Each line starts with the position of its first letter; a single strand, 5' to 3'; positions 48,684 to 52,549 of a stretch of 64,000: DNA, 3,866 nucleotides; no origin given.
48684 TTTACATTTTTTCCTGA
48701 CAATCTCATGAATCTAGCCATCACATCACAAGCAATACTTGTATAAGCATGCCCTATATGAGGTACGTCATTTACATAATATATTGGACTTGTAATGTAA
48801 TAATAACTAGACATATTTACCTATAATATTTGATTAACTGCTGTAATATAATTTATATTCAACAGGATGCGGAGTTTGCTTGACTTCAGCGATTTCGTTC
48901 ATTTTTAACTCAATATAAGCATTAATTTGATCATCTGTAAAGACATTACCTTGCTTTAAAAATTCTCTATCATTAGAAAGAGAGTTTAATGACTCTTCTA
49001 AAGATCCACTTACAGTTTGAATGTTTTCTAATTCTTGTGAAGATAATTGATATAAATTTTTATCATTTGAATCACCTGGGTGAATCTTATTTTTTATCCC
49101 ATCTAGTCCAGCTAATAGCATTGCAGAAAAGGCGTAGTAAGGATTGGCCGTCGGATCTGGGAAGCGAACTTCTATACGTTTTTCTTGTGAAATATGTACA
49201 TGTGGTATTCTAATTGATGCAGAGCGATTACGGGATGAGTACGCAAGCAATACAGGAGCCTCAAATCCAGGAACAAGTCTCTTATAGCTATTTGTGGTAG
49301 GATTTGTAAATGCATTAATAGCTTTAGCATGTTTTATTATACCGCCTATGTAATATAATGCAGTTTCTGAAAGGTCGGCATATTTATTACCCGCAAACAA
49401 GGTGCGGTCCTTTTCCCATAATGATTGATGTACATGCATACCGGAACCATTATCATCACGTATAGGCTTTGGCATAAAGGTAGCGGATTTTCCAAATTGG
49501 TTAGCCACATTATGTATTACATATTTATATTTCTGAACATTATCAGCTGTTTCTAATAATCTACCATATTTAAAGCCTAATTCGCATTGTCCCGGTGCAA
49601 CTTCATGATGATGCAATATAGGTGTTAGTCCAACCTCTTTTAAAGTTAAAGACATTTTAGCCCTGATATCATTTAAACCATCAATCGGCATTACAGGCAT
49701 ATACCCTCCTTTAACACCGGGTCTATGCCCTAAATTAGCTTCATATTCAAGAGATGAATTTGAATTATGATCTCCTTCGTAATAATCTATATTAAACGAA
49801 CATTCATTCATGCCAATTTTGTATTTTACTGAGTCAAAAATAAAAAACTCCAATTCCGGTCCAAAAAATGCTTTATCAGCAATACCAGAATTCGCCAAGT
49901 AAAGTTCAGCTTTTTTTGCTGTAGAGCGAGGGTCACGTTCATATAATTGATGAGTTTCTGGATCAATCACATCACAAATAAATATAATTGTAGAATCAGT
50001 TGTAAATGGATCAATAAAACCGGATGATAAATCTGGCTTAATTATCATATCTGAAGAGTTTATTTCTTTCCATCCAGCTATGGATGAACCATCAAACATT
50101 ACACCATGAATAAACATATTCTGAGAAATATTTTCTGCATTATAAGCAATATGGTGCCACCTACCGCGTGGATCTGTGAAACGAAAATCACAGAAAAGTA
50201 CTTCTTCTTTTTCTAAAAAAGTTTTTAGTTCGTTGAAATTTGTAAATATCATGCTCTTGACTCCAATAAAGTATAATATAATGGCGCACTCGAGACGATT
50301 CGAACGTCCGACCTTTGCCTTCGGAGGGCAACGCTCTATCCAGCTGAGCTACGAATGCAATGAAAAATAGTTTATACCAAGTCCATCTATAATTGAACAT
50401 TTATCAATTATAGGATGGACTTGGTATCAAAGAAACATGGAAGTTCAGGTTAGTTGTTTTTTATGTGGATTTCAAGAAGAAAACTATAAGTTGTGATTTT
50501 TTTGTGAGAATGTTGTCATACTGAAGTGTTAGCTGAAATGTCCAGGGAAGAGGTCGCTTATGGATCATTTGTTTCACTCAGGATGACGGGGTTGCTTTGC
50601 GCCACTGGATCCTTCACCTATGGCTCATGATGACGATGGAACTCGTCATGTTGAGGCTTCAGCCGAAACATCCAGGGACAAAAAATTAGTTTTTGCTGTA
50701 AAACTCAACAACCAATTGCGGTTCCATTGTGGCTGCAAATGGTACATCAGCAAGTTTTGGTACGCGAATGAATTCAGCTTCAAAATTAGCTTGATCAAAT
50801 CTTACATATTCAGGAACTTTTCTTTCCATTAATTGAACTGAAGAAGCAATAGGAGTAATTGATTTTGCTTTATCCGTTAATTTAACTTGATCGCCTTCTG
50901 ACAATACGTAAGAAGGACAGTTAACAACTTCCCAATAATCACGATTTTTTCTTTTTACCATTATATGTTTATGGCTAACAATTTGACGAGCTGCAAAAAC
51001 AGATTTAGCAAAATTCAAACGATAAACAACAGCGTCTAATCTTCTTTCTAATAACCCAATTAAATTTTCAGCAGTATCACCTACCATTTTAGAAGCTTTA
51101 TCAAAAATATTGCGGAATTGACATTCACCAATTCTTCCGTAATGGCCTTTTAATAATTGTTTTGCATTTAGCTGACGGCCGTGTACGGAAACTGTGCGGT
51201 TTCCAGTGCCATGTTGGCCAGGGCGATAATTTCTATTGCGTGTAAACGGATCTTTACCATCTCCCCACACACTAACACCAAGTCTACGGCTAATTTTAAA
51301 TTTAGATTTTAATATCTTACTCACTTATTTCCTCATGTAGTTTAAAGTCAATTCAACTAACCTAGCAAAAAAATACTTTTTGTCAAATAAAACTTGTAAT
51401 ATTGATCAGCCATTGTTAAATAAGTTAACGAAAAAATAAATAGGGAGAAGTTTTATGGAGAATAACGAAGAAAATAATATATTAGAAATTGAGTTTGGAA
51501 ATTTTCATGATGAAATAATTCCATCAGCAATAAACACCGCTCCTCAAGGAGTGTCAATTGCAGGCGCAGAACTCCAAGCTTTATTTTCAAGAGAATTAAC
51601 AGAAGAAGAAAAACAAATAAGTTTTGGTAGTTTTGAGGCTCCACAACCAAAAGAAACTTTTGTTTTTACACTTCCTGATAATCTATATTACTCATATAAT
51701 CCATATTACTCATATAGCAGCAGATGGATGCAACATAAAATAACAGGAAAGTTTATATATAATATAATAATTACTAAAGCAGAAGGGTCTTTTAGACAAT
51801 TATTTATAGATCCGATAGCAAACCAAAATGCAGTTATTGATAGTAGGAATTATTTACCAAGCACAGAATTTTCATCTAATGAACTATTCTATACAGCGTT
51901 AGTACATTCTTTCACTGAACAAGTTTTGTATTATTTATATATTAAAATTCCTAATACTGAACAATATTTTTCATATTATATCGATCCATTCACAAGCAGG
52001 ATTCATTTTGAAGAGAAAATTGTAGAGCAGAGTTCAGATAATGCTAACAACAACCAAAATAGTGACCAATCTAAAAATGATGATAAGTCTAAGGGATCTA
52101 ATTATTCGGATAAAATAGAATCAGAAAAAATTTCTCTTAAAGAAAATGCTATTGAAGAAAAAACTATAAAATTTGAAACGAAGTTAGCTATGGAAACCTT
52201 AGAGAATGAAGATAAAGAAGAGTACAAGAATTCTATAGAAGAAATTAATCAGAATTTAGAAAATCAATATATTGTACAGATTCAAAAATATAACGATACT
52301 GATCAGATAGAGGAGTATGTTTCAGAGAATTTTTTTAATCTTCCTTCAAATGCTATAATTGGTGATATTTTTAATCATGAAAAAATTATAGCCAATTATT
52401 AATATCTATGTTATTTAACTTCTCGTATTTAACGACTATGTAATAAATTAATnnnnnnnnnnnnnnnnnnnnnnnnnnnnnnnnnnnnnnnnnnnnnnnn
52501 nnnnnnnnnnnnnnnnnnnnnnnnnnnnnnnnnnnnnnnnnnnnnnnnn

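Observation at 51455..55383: Two adjacent orphan genes share a ~240-aa C-terminal module, with a 59-nt stretch of perfect DNA identity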

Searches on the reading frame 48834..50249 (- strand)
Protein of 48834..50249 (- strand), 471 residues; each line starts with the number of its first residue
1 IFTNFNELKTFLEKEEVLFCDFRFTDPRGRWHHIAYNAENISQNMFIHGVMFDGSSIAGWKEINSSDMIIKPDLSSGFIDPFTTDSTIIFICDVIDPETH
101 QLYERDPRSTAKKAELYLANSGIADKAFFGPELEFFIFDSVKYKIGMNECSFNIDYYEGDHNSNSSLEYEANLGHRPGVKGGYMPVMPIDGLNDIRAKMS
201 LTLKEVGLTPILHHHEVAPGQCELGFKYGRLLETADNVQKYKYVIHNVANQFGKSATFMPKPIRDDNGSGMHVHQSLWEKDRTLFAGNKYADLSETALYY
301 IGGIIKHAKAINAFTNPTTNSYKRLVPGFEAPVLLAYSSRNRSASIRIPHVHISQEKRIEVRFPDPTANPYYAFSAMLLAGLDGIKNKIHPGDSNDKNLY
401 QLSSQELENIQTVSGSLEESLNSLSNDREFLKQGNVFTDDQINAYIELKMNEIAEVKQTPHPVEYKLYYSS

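Call 13: find_related_loci(query=window:48834-50249:-, collection=genome_contigs, flank=10000)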
Query window:48834-50249:- (471 aa) in genome_contigs; peptide patterns used: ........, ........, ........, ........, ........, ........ (x = any residue, [..] = any of these).
600 stretches matched a pattern (row limit reached: there are more); 598 encode a relative of the query (tblastn E <= 1e-3); the best 80 are kept; 80 distinct loci.
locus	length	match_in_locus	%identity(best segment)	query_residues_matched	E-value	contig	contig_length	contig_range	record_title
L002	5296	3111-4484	65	12-470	0e+0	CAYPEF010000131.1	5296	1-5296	MAG TPA_asm: uncultured Rickettsiales bacterium isolate SRP278252_co2_163 genome assembly, contig: NODE_33686_length_529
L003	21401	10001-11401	62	3-470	0e+0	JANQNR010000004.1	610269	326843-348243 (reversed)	MAG: Rickettsiales bacterium isolate IP29b_bin.103 k99_2987355, whole genome shotgun sequence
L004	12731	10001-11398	62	4-470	0e+0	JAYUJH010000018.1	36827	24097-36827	MAG: Alphaproteobacteria bacterium isolate GFS_8951 GFS_8951_17, whole genome shotgun sequence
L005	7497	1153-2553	62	1-468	0e+0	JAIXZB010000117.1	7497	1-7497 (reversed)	MAG: Rickettsiales bacterium isolate D8_MAG_00035 pond_D8_MAG_00035_000000000173, whole genome shotgun sequence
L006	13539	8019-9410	63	6-470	0e+0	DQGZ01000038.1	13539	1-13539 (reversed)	MAG TPA_asm: Alphaproteobacteria bacterium isolate UBA8987 contig_12841, whole genome shotgun sequence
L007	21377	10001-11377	62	11-470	0e+0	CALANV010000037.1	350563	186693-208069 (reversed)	MAG TPA_asm: uncultured Rhodospirillales bacterium isolate SRR5251193_bin.29_CONCOCT_v1.1_MAG genome assembly, contig: E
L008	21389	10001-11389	61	7-470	0e+0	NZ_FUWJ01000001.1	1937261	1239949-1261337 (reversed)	Enhydrobacter aerosaccus strain ATCC 27094, whole genome shotgun sequence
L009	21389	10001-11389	61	7-470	0e+0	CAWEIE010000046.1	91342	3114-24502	MAG: uncultured Alphaproteobacteria bacterium isolate MFD04212.bin.2.193 genome assembly, contig: contig_73441, whole ge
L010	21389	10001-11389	61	7-470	0e+0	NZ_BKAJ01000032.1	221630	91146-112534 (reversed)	Reyranella soli strain NBRC 108950 sequence032, whole genome shotgun sequence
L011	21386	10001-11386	61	7-469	0e+0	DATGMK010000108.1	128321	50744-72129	MAG TPA_asm: Reyranella sp. isolate SMAG_U9910 k141_278625, whole genome shotgun sequence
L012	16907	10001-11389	61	7-470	0e+0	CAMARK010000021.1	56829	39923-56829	MAG: Reyranella massiliensis 521 isolate LH-02apr19-128 genome assembly, contig: LH-02apr19-C848, whole genome shotgun s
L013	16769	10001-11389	62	7-470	0e+0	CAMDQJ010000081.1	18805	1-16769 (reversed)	MAG: Asaia bogorensis isolate TrH-25oct19-73 genome assembly, contig: TrH-25oct19-C5583, whole genome shotgun sequence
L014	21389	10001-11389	60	7-470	0e+0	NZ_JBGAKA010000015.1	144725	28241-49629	MAG: Reyranella sp. isolate MAG_MBR_H10.79 MBRH10-79_opera_contig_487, whole genome shotgun sequence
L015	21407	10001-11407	60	2-471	0e+0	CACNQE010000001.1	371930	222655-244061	MAG: uncultured SAR116 cluster alpha proteobacterium isolate AG-893-K07 genome assembly, contig: AG-893-K07_NODE_1, whol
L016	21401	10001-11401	60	3-470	0e+0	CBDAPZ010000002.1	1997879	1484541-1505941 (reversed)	MAG: Acetobacteraceae bacterium isolate 9a2ac0a7-21dd-492f-bae3-3dfb2719551e genome assembly, contig: contig_2, whole ge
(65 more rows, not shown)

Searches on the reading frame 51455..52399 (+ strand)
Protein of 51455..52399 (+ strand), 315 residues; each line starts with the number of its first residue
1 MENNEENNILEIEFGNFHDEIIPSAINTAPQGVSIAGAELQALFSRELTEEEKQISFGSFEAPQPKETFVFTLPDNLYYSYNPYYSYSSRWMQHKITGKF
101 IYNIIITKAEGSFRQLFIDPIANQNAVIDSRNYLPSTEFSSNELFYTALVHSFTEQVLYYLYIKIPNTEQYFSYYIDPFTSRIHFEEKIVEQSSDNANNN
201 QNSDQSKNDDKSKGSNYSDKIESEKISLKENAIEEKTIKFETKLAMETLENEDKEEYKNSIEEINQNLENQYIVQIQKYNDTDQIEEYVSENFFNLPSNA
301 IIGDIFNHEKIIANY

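Call 7: search_protein_families(library=pfam, proteins=[window:51455-52399:+], max_evalue=1)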
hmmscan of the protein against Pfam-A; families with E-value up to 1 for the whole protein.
window:51455-52399:+ (315 aa): 0 families

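Call 8: find_homologous_proteins(query=window:51455-52399:+, max_evalue=0.001)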
Query window:51455-52399:+ (315 aa): 1 proteins with E <= 0.001 among 739 candidates.
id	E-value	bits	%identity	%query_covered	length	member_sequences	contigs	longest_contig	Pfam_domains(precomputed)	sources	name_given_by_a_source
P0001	7.0e-124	431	100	63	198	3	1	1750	-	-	-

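Call 9: find_encoding_contigs(protein=window:51455-52399:+, flank=10000, max_places=6)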
Protein window:51455-52399:+ (315 aa): 2 contigs read that carry it; 1 place shown.
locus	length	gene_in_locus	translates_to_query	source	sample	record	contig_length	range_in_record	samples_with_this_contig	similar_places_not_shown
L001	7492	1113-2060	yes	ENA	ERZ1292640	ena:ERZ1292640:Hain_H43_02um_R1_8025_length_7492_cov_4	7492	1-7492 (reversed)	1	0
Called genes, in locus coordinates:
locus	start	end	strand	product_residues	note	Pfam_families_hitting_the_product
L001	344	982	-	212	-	PF00163:Ribosomal_S4, PF01479:S4 (weak)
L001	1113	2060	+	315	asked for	-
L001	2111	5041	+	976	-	-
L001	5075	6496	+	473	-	PF12796:Ank_2 (faint), PF00023:Ank (faint), PF13606:Ank_3 (faint), PF13637:Ank_4 (faint), PF10275:Peptidase_C65 (faint), PF02338:OTU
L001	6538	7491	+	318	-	?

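Call 29: predict_structure(alignment_id=A1)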
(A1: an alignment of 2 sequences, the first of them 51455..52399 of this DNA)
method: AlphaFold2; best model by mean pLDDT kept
length: 315 residues; sequences in the alignment: 2
mean_pLDDT: 40.5   pTM: 0.33
mean pLDDT of the five models: 40.5, 39.6, 37.6, 34.9, 34.1
residues with pLDDT >= 90: 0; 70-90: 0; 50-70: 91; < 50: 224
segments of 3 or more residues with pLDDT < 50: 1-66, 74-84, 123-130, 132-145, 147-157, 190-250, 267-315
pLDDT, mean of each block of 10 residues (from residue 1): 29 26 27 27 32 31 46 46 49 53 59 57 48 40 44 46 56 61 57 35 37 32 28 34 39 53 51 34 32 29 26 22
secondary structure, 60 per line:
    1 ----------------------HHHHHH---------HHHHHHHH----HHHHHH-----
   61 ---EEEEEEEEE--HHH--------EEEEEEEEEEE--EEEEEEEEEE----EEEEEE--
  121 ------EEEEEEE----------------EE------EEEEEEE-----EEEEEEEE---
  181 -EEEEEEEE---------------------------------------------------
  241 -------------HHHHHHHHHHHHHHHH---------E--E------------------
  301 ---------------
elements in order: H23-28 H38-45 H50-55 E64-72 E86-96 E99-108 E113-118 E127-133 E158-164 E170-177 E182-189 H254-269

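Call 33: search_solved_structures(query=A1, max_evalue=1)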
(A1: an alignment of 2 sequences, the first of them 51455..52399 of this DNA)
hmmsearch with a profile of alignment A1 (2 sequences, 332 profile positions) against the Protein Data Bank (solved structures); distinct sequences matched with E-value up to 1: 2.
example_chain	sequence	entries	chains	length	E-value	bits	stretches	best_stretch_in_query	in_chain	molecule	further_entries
7b9v_D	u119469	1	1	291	0.45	13.1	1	140-287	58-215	Splicing factor YJU2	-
8zd5_H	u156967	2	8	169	0.58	12.7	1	157-206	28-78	22E1VH-SARAH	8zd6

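Call 35: find_related_loci(query=A1, collection=metagenome_contigs, flank=10000)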
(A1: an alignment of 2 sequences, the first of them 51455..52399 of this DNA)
Query A1 (315 aa) in metagenome_contigs; peptide patterns used: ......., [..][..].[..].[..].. (x = any residue, [..] = any of these).
600 stretches matched a pattern, but none encodes a relative of the query by tblastn (E <= 1e-3).

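Call 53: search_protein_families(library=pfam, proteins=[window:51455-52399:+], max_evalue=10)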
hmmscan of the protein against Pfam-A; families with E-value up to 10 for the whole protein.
window:51455-52399:+ (315 aa): 0 families

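Call 64: predict_structure(alignment_id=A3)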
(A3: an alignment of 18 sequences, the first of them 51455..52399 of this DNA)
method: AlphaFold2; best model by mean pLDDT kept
length: 315 residues; sequences in the alignment: 18
mean_pLDDT: 60.8   pTM: 0.40
mean pLDDT of the five models: 60.8, 59.5, 58.9, 56.4, 55.1
residues with pLDDT >= 90: 46; 70-90: 71; 50-70: 41; < 50: 157
segments of 3 or more residues with pLDDT < 50: 1-13, 15-52, 54-65, 75-77, 190-248, 284-315
pLDDT, mean of each block of 10 residues (from residue 1): 41 45 41 43 43 43 50 54 74 94 90 91 92 84 72 80 89 88 77 42 37 38 42 44 45 78 87 62 47 43 42 37
secondary structure, 60 per line:
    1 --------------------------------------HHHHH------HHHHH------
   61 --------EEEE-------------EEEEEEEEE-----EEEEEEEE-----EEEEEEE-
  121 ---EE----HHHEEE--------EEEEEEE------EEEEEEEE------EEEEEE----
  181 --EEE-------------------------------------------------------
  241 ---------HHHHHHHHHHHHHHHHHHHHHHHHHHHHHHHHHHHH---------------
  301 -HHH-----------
elements in order: H39-43 H50-54 E69-72 E86-94 E100-107 E113-119 E133-135 E144-150 E157-164 E171-176 E183-185 H250-285

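Call 67: fold_search(model_id=the predicted structure, library=pdb)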
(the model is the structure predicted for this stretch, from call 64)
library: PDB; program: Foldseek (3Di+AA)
matches with E <= 10: 435; with E <= 0.001: 0
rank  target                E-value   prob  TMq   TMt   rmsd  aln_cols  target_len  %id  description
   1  8qn8_C                8.6e-02  0.38  0.10  0.03  18.4       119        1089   10  Mycobacterium smegmatis RNA polymerase in complex with HelD, SigA and RbpA in State II (released 2024-10-02)
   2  6j6q_F                1.2e-01  0.51  0.14  0.25  17.1       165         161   13  Cryo-EM structure of the yeast B*-b2 complex at an average resolution of 3.7 angstrom (released 2019-04-24)
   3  6f6w_C                1.2e-01  0.33  0.10  0.03  18.1       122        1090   11  Structure of Mycobacterium smegmatis RNA polymerase core (released 2018-12-19)
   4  6eyd_C                2.3e-01  0.21  0.10  0.03  18.4       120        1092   10  Structure of Mycobacterium smegmatis RNA polymerase Sigma-A holoenzyme (released 2018-12-12)
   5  7b9v_D                2.8e-01  0.38  0.15  0.23  17.0       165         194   12  Yeast C complex spliceosome at 2.8 Angstrom resolution with Prp18/Slu7 bound (released 2021-03-10)
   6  4kop_C                3.5e-01  0.11  0.12  0.21  12.8       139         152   12  Crystal Structure of WHY2 from Arabidopsis thaliana (released 2013-11-13)
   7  7byj                  3.7e-01  0.15  0.12  0.12  11.0        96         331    5  Crystal structure of the FERM domain of FRMPD4 (released 2020-12-16)
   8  5gmk_F                3.9e-01  0.35  0.14  0.34  16.9       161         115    9  Cryo-EM structure of the Catalytic Step I spliceosome (C complex) at 3.4 angstrom resolution (released 2016-08-17)
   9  8q6a                  4.6e-01  0.18  0.10  0.29  14.5        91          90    8  The RSL-D32N - sulfonato-calix[8]arene complex, I213 form, citrate pH 4.0 (released 2024-03-06)
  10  4koo_C                5.1e-01  0.07  0.10  0.16  15.9       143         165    8  Crystal Structure of WHY1 from Arabidopsis thaliana (released 2013-11-13)
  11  6cb0_A                5.4e-01  0.16  0.11  0.10  11.4        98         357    8  Crystal Structure of the FAK FERM domain (released 2019-02-06)
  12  9euf_8                5.4e-01  0.12  0.11  0.06  22.1       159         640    8  Cryo-EM structure of Staphylococcus aureus bacteriophage phi812 baseplate in the pre-contraction state - complete (released 2025-04-09)
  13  1poo                  5.7e-01  0.33  0.18  0.16   7.9       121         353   14  THERMOSTABLE PHYTASE FROM BACILLUS SP (released 2000-04-19)
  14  8h3f_I                5.7e-01  0.14  0.13  0.08  14.4       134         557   10  Cryo-EM Structure of the KBTBD2-CRL3-CSN complex (released 2023-10-11)
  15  8chv_B                5.7e-01  0.11  0.12  0.22  17.2       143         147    9  Crystal structure of human PURA (fragment Glu57-Glu212, PUR repeat I and II) R140P mutant (released 2024-02-21)
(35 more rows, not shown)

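Call 69: search_solved_structures(query=A3, max_evalue=1)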
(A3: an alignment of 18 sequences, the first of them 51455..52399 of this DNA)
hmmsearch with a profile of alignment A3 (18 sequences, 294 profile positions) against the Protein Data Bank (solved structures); distinct sequences matched with E-value up to 1: 0.

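Call 84: fold_search(model_id=the predicted structure, library=viral)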
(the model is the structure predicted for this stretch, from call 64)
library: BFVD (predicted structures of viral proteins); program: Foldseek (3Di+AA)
matches with E <= 10: 494; with E <= 0.001: 0
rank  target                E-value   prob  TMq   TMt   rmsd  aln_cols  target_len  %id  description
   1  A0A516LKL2            7.2e-03  0.72  0.17  0.10  18.3       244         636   14  (no name in the UniProt tables at hand)
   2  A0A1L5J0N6            2.2e-02  0.35  0.14  0.08  32.4       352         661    9  (no name in the UniProt tables at hand)
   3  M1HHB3                4.3e-02  0.25  0.09  0.07  28.3       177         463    9  (no name in the UniProt tables at hand)
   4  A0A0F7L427            4.8e-02  0.38  0.15  0.09  19.9       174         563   15  Uncharacterized protein [uncultured marine virus]
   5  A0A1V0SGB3            8.9e-02  0.21  0.13  0.11  26.6       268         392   16  Uncharacterized protein [Hokovirus HKV1]
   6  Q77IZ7                9.4e-02  0.12  0.11  0.12  24.0       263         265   13  Wsv457 [White spot syndrome virus (isolate Shrimp/China/Tongan/1996)]
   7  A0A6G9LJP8            9.9e-02  0.13  0.11  0.05  23.0       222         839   10  Tail fiber protein [Pseudomonas phage Epa13]
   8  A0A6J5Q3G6            1.1e-01  0.41  0.20  0.10  21.9       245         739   10  Uncharacterized protein [uncultured Caudovirales phage]
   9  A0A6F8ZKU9            1.8e-01  0.11  0.11  0.09  29.6       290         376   10  Uncharacterized protein [Xylella phage Cota]
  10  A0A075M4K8            1.9e-01  0.20  0.13  0.22  17.4       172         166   13  Uncharacterized protein [Bacillus phage Riley]
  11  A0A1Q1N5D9            1.9e-01  0.15  0.12  0.17  14.8       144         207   14  Glycoprotein B (Fragment) [Diphylla ecaudata gammaherpesvirus]
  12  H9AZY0                2.4e-01  0.11  0.11  0.14  18.4       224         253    9  VP16 [Haloarcula hispanica icosahedral virus 2]
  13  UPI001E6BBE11         2.4e-01  0.07  0.09  0.07  24.3       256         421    9  (no name look-up for this kind of identifier)
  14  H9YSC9                2.6e-01  0.35  0.14  0.23  21.9       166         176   12  (no name in the UniProt tables at hand)
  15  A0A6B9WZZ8            2.6e-01  0.15  0.11  0.23  13.4       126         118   10  Uncharacterized protein [Escherichia phage nieznany]
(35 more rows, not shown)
